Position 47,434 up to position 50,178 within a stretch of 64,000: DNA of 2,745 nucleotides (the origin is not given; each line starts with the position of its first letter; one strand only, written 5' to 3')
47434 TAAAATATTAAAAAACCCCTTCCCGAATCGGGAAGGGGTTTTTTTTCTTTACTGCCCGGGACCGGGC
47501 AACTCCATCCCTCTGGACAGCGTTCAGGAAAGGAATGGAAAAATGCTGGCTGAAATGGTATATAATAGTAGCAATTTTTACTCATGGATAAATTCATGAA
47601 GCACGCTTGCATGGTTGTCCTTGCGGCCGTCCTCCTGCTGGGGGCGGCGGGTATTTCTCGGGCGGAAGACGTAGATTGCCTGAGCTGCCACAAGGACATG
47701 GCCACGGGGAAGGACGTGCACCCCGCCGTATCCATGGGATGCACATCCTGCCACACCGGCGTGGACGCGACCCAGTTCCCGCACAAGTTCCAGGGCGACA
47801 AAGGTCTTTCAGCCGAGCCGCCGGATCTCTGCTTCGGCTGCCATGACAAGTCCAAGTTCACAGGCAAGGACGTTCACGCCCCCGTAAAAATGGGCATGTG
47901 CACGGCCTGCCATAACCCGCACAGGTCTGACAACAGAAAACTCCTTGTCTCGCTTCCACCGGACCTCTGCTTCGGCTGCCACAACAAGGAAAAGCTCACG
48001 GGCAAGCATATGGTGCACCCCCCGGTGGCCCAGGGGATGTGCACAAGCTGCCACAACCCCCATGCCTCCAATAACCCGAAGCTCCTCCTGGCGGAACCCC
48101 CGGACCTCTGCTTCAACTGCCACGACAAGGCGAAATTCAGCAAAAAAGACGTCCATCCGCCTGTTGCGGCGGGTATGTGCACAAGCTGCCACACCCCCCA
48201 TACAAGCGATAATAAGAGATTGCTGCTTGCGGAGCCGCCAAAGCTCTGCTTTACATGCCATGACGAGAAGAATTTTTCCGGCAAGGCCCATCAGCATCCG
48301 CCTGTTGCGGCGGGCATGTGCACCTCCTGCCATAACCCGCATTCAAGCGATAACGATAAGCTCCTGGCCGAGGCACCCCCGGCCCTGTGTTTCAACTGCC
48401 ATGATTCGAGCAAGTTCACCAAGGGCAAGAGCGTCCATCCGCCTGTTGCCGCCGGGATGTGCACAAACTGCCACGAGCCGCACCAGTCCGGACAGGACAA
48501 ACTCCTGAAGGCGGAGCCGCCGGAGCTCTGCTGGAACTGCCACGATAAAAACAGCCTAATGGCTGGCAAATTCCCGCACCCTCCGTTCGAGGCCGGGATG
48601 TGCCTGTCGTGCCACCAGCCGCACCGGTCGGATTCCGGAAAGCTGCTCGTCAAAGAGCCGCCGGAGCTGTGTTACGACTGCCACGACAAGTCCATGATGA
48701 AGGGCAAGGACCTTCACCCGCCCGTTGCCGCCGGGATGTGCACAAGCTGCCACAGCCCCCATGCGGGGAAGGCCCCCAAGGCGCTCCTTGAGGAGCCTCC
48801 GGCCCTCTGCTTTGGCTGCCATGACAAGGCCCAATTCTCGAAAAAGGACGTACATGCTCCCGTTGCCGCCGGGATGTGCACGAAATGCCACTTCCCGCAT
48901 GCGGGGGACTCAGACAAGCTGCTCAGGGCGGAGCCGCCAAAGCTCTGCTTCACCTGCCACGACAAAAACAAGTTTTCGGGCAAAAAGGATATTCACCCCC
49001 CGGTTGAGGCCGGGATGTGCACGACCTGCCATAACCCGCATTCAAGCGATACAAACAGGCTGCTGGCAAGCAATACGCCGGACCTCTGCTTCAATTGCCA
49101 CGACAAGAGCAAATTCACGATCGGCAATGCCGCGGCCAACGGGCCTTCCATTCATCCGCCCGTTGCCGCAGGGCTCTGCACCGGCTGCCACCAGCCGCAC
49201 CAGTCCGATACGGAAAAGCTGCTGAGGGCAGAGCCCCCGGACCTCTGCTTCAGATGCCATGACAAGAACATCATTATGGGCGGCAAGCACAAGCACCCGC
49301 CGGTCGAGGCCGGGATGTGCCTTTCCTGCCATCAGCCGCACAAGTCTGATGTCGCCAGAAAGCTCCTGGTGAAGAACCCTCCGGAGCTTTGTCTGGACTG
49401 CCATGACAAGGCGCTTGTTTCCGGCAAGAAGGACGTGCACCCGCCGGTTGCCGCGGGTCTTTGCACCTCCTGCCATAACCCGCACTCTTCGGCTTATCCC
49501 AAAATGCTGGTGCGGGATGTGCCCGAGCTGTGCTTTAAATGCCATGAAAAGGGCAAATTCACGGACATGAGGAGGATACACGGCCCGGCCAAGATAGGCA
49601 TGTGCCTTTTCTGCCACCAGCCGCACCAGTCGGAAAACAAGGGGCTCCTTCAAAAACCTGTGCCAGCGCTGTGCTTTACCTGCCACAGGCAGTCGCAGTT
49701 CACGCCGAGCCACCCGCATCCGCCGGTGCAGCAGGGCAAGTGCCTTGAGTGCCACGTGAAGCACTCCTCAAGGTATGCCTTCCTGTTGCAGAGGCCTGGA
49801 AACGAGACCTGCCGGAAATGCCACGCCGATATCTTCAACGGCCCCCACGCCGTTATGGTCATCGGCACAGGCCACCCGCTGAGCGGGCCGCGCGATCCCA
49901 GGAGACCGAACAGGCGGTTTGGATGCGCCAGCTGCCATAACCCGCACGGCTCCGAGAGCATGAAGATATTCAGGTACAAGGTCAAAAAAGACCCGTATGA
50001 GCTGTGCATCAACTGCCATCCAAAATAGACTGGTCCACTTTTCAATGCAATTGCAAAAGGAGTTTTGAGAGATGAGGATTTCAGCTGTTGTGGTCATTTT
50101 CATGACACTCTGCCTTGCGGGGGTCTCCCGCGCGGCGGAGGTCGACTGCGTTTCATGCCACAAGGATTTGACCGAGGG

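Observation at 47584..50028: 33-CXXCH cytochrome built from 14 tandem doubled-heme modules: a candidate long heme wire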

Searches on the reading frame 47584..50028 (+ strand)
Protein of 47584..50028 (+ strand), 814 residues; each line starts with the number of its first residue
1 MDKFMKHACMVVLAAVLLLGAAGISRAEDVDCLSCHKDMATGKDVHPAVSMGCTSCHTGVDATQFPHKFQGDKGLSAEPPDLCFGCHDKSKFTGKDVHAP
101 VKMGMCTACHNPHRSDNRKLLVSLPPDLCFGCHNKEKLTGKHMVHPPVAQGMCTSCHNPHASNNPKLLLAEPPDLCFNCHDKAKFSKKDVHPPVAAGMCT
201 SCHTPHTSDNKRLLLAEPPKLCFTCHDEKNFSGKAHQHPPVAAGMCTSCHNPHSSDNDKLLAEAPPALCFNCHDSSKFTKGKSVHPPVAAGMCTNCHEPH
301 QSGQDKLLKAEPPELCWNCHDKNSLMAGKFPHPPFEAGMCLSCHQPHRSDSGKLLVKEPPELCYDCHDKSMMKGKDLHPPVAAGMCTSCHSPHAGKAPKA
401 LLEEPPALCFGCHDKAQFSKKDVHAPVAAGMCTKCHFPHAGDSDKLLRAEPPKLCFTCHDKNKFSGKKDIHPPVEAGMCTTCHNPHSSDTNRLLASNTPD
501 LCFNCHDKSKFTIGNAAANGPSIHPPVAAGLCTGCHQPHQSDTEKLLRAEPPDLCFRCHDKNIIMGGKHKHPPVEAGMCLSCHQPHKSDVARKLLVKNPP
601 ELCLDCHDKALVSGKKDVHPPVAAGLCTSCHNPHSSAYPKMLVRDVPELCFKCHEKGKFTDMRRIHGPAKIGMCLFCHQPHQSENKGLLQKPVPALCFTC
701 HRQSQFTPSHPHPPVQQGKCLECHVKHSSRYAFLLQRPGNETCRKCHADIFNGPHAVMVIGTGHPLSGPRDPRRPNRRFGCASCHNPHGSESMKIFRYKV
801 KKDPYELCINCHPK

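Call 5: search_protein_families(library=pfam, proteins=[window:47584-50028:+], max_evalue=0.01)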
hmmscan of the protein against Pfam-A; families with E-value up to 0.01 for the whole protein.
window:47584-50028:+ (814 aa): 4 families
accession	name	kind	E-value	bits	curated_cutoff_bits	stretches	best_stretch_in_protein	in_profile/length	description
PF09699.15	Paired_CXXCH_1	-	1.1e-219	710.3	20.6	16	145-184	1-40/41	Doubled CXXCH motif (Paired_CXXCH_1)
PF14537.11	Cytochrom_c3_2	-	4.8e-30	104.3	25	4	478-560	8-79/79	Cytochrome c3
PF14522.11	Cytochrome_C7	-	2.2e-25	88.7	24.8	1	43-111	5-67/67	Cytochrome c7 and related cytochrome c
PF22678.1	Cytochrom_c_NrfB-like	-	1.1e-12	48.7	27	0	127-166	34-74/89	Cytochrome c-type protein NrfB-like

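Call 6: search_protein_families(library=ncbifam, proteins=[window:47584-50028:+], max_evalue=0.01)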
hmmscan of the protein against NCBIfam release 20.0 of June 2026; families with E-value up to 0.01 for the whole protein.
window:47584-50028:+ (814 aa): 7 families
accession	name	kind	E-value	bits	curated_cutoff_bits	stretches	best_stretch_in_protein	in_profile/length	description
TIGR01905.1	paired_CXXCH_1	subfamily_domain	4.9e-203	656.9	25.2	16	145-184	1-40/41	doubled CXXCH domain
TIGR03508.1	decahem_SO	subfamily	3.2e-156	518.4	192.2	9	106-230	97-223/258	DmsE family decaheme c-type cytochrome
NF041028.1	decahem_GSU2203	exception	2.2e-103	345.8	325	8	315-461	103-254/317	GSU2203 family decaheme c-type cytochrome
TIGR03507.1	decahem_SO1788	subfamily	4.7e-22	78.2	209.3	4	602-727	163-305/672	OmcA/MtrC family decaheme c-type cytochrome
NF045722.1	c3_cytochr_TmcA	equivalog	1.1e-08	34.9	114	0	176-230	60-114/125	acidic tetraheme cytochrome c3 TmcA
NF047727.1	4hemeCytCCctA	equivalog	3.9e-08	33.4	180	0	289-369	36-106/109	tetraheme c-type cytochrome CctA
TIGR03153.1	cytochr_NrfH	equivalog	1.9e-06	28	134.2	0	31-60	104-136/138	cytochrome c nitrite reductase small subunit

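Call 9: find_homologous_proteins(query=window:47584-50025:+, max_evalue=1e-10)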
Query window:47584-50025:+ (814 aa): 2678 proteins with E <= 1e-10 among 8000 candidates; the best 120 are listed.
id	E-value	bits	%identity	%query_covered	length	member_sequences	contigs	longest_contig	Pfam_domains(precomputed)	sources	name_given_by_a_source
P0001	4.5e-171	589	35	92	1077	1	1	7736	PF09699.16,PF14537.12,PF22678.2,PF02085.22,PF14522.12,PF22113.2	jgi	jgi:predicted CXXCH cytochrome family protein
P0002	1.1e-166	575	36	96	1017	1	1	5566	PF09699.16,PF14537.12,PF22678.2,PF02085.22,PF14522.12,PF22113.2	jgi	-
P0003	1.2e-164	568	30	96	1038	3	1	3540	PF09699.16,PF14537.12,PF13435.12,PF22678.2,PF02085.22,PF14522.12,PF22113.2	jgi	-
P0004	2.3e-164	567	35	92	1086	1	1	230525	PF09699.16,PF14537.12,PF22678.2,PF02085.22,PF14522.12,PF22113.2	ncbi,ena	-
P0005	1.8e-162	561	35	96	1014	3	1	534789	PF09699.16,PF14537.12,PF22678.2,PF02085.22,PF14522.12,PF22113.2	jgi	-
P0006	6.1e-160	552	32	100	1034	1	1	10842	PF09699.16,PF14537.12,PF02085.22,PF14522.12,PF22113.2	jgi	-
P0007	1.4e-158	548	34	97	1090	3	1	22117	PF09699.16,PF14537.12,PF22678.2,PF02085.22,PF14522.12,PF22113.2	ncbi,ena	-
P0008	6.3e-158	546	31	93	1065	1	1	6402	PF09699.16,PF14537.12,PF22678.2,PF02085.22,PF14522.12,PF22113.2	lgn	-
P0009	1.8e-156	541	35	90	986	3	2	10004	PF09699.16,PF14537.12,PF22678.2,PF02085.22,PF14522.12,PF22113.2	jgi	jgi:predicted CXXCH cytochrome family protein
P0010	3.6e-156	540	35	97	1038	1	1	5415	PF09699.16,PF14537.12,PF14522.12,PF22113.2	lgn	-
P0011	5.3e-155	536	33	88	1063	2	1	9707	PF09699.16,PF14537.12,PF13435.12,PF22678.2,PF02085.22,PF14522.12,PF22113.2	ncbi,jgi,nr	ncbi:MAG: hypothetical protein GXO93_04010 [FCB group bacterium]|nr:hypothetical protein [FCB group 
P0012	2.2e-154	534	34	97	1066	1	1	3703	PF09699.16,PF14537.12,PF22678.2,PF02085.22,PF14522.12,PF22113.2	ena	-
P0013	1.1e-149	519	33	96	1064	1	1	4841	PF09699.16,PF14537.12,PF22678.2,PF02085.22,PF14522.12,PF22113.2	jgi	jgi:predicted CXXCH cytochrome family protein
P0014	8.7e-149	516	35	97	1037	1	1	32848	PF09699.16,PF14537.12,PF02085.22,PF14522.12,PF22113.2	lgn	-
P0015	3.9e-147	510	34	99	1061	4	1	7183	PF09699.16,PF14537.12,PF22678.2,PF02085.22,PF14522.12,PF22113.2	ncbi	-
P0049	4.4e-131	457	30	97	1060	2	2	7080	PF09699.16,PF14537.12,PF22678.2,PF02085.22,PF14522.12,PF22113.2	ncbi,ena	-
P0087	5.5e-109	384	43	59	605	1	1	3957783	PF09699.16,PF14537.12,PF02085.22,PF14522.12,PF22113.2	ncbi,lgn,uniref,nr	ncbi:cytochrome c3 family protein [Geobacter sp. DSM 9736]|uniref:cytochrome c3 family protein n=1 T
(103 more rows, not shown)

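Call 10: search_solved_structures(query=window:47584-50025:+, max_evalue=0.001, show_alignments=2)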
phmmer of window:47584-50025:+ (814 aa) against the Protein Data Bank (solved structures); distinct sequences matched with E-value up to 0.001: 2.
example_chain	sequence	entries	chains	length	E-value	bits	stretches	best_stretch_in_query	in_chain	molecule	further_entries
6r2q_A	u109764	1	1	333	2.9e-18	68.7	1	73-277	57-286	Cystathionine beta-synthase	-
6qvm_A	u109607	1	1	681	6.6e-05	24.5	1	289-512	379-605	Multiheme cytochrome cf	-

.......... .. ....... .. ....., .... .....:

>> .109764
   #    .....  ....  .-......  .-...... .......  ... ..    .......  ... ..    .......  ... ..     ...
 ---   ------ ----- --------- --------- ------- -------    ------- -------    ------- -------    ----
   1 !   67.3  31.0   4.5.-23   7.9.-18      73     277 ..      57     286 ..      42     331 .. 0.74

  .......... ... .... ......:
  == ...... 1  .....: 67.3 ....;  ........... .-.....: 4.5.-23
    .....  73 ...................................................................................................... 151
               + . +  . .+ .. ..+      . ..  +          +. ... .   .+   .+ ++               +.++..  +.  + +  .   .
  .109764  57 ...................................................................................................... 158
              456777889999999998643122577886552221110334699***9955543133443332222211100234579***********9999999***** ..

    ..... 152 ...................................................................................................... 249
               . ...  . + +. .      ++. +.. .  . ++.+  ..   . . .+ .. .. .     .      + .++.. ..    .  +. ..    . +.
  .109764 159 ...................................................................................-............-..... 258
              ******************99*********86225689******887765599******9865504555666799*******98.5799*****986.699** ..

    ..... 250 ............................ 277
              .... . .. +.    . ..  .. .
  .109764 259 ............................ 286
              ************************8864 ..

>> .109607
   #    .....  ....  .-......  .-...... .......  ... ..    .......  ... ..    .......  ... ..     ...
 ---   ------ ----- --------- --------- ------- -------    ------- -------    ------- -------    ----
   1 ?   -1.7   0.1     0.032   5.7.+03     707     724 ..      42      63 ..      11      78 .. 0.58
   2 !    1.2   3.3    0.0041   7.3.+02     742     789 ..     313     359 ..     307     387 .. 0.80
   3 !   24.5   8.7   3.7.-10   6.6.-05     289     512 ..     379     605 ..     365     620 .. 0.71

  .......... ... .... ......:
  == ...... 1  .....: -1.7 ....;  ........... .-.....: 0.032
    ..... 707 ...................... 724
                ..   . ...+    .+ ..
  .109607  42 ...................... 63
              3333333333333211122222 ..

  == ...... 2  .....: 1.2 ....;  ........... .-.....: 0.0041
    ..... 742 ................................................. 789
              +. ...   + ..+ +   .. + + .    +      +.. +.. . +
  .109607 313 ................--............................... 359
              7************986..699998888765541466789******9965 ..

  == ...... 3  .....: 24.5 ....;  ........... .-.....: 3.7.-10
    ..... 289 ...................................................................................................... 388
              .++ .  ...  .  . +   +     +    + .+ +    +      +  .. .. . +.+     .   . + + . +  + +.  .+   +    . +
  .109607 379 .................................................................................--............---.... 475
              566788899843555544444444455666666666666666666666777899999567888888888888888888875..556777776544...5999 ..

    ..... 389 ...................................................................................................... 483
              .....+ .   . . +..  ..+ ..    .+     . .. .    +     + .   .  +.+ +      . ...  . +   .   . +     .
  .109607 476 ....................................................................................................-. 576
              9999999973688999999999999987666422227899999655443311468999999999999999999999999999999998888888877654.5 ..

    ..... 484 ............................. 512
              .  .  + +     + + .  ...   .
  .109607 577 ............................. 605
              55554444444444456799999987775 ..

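Call 16: find_encoding_contigs(protein=window:47584-50025:+, flank=10000, max_places=4)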
Protein window:47584-50025:+ (814 aa): 2 contigs read that carry it; 2 places shown.
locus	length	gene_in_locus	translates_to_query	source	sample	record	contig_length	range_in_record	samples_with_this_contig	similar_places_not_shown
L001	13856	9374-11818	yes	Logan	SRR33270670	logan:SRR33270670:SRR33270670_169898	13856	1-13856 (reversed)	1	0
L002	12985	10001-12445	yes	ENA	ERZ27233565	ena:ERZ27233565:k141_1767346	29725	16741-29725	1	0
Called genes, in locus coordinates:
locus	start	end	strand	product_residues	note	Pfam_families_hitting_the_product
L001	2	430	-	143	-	?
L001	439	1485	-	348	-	PF08240:ADH_N, PF00107:ADH_zinc_N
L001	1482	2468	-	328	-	PF08240:ADH_N, PF16912:Glu_dehyd_C, PF00107:ADH_zinc_N, PF13602:ADH_zinc_N_2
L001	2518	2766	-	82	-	-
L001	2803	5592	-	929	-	PF00989:PAS (faint), PF08448:PAS_4, PF13426:PAS_9 (weak), PF08448:PAS_4, PF13426:PAS_9, PF00512:HisKA (weak), PF02518:HATPase_c, PF00072:Response_reg, +1 more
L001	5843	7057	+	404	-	PF01941:AdoMet_Synthase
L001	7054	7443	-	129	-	-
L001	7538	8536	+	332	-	-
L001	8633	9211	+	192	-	PF14522:Cytochrome_C7 (faint), PF09699:Paired_CXXCH_1 (faint)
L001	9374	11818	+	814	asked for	-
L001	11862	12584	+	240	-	PF14522:Cytochrome_C7 (faint), PF14537:Cytochrom_c3_2 (faint), PF22113:Mtrc-MtrF_II-IV_dom (faint), PF09699:Paired_CXXCH_1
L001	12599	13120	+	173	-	PF09411:PagL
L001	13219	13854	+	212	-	?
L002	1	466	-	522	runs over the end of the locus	PF05140:ResB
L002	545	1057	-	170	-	PF01050:MannoseP_isomer (weak), PF02311:AraC_binding, PF07883:Cupin_2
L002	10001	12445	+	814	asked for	-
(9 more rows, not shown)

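Call 17: find_encoding_contigs(protein=P0087, flank=8000, max_places=2)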
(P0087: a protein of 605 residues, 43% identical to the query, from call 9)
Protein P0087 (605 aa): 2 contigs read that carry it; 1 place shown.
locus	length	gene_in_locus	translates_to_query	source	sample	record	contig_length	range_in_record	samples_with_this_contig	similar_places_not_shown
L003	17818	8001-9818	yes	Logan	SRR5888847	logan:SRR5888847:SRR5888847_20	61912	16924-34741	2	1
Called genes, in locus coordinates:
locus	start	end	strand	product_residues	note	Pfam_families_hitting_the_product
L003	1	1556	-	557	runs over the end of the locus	PF00753:Lactamase_B, PF12706:Lactamase_B_2 (weak), PF22505:RNase_J_b_CASP, PF07521:RMMBL, PF17770:RNase_J_C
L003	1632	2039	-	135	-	PF13432:TPR_16 (faint)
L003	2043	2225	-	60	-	-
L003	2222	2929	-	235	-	PF01553:Acyltransferase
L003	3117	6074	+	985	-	PF00072:Response_reg, PF01590:GAF, PF00989:PAS, PF13426:PAS_9, PF00989:PAS, PF08448:PAS_4, PF13426:PAS_9, PF00990:GGDEF, +6 more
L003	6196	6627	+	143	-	PF00436:SSB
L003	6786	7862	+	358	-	PF00924:MS_channel_2nd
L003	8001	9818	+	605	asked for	PF02085:Cytochrom_CIII (faint), PF14522:Cytochrome_C7 (faint), PF14537:Cytochrom_c3_2 (faint), PF09699:Paired_CXXCH_1, PF22113:Mtrc-MtrF_II-IV_dom (weak), PF09699:Paired_CXXCH_1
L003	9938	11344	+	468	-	PF01554:MatE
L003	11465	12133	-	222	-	PF07027:DUF1318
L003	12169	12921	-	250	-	-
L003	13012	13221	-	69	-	-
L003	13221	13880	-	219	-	PF02527:GidB, PF13847:Methyltransf_31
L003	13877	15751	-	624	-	PF01134:GIDA, PF12831:FAD_oxidored (faint), PF21680:GIDA_C_1st, PF13932:SAM_GIDA_C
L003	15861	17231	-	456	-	PF10396:TrmE_N, PF12631:MnmE_helical, PF00350:Dynamin_N (faint), PF01926:MMR_HSR1, PF02421:FeoB_N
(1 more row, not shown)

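Call 18: find_related_loci(query=window:47584-50025:+, collection=genome_contigs, flank=10000)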
Query window:47584-50025:+ (814 aa) in genome_contigs; peptide patterns used: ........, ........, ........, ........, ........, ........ (x = any residue, [..] = any of these).
39 stretches matched a pattern; 25 encode a relative of the query (tblastn E <= 1e-3); 25 distinct loci.
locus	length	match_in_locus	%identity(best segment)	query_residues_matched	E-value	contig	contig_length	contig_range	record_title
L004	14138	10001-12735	49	5-814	6e-156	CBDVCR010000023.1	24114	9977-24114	MAG TPA_asm: uncultured bacterium isolate SRR22302368_binner23_Refined_11 genome assembly, contig: ERZ25747235.554, whol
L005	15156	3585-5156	48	9-812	8e-145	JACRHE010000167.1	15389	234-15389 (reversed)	MAG: Nitrospirae bacterium isolate NC_groundwater_1769_Pr3_B-0.1um_50_9 SR-2_scaffold_141_3138271, whole genome shotgun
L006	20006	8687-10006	49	13-814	9e-120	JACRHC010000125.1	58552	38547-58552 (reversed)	MAG: Nitrospirae bacterium isolate NC_groundwater_1767_Pr3_B-0.1um_50_141 SR-2_scaffold_141_3648481, whole genome shotgu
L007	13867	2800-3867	49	21-814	7e-93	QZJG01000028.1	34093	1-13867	MAG: Nitrospiraceae bacterium isolate SURF_45 Ga0104751_1001886, whole genome shotgun sequence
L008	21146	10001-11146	47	8-814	1e-91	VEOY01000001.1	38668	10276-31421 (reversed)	MAG: Nitrospirae bacterium isolate MnB_6 Mn-Nitrospirae-1_159461, whole genome shotgun sequence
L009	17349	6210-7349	49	9-814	7e-91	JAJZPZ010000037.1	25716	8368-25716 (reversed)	MAG: Nitrospirae bacterium isolate SKS1.bin28 NODE_3342_length_25716_cov_2.133221, whole genome shotgun sequence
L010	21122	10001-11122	48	11-814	9e-90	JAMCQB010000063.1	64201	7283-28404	MAG: Nitrospirae bacterium isolate FK_Sedi_A_Bin.59 NODE_738_length_64201_cov_4.28927, whole genome shotgun sequence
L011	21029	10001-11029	48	29-812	3e-86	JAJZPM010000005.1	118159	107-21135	MAG: Nitrospirae bacterium isolate SKS1.bin124 NODE_206_length_118159_cov_5.742553, whole genome shotgun sequence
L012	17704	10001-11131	46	11-814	4e-85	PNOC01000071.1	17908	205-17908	MAG: Thermodesulfovibrio sp. isolate SW.3.86 SW_1001906_17908, whole genome shotgun sequence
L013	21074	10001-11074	48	32-814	5e-83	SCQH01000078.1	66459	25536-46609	MAG: Nitrospirae bacterium isolate DP16D_bin.48 DP16D_bin.48-77186, whole genome shotgun sequence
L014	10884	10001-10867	48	12-814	3e-76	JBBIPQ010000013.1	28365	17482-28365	MAG: Nitrospirota bacterium isolate BR1S70218_bin_306 NODE_1343_length_28365_cov_4.9114, whole genome shotgun sequence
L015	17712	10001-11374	50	5-814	7e-73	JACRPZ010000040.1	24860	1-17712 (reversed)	MAG: Nitrospirae bacterium isolate NC_groundwater_2000_Pr3_S-0.65um_44_7 SR2-18-Sp65_coassembly_scaffold_227360, whole g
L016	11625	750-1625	48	2-812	4e-71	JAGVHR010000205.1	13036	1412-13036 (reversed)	MAG: Thermodesulfovibrionales bacterium isolate DeMMO2_13 c_000000028746, whole genome shotgun sequence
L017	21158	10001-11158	39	32-814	2e-65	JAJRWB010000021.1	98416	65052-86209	MAG: Candidatus Eisenbacteria bacterium isolate Dive96_bin2.117 k141_1173807, whole genome shotgun sequence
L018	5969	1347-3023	46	12-814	6e-55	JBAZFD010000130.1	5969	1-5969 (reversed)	MAG: Thermodesulfovibrionales bacterium isolate SO_2017_LW3_141 NODE_47724_length_5969_cov_0.753167_LW162_2017, whole ge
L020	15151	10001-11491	45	1-812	3e-111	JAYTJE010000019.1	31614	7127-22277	MAG: Nitrospirota bacterium isolate GFS_2908 GFS_2908_18, whole genome shotgun sequence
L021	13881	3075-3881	44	2-812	3e-48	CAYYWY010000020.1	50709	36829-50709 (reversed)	MAG TPA_asm: uncultured Nitrospiraceae bacterium isolate SRP290908_co1_101 genome assembly, contig: NODE_707_length_5070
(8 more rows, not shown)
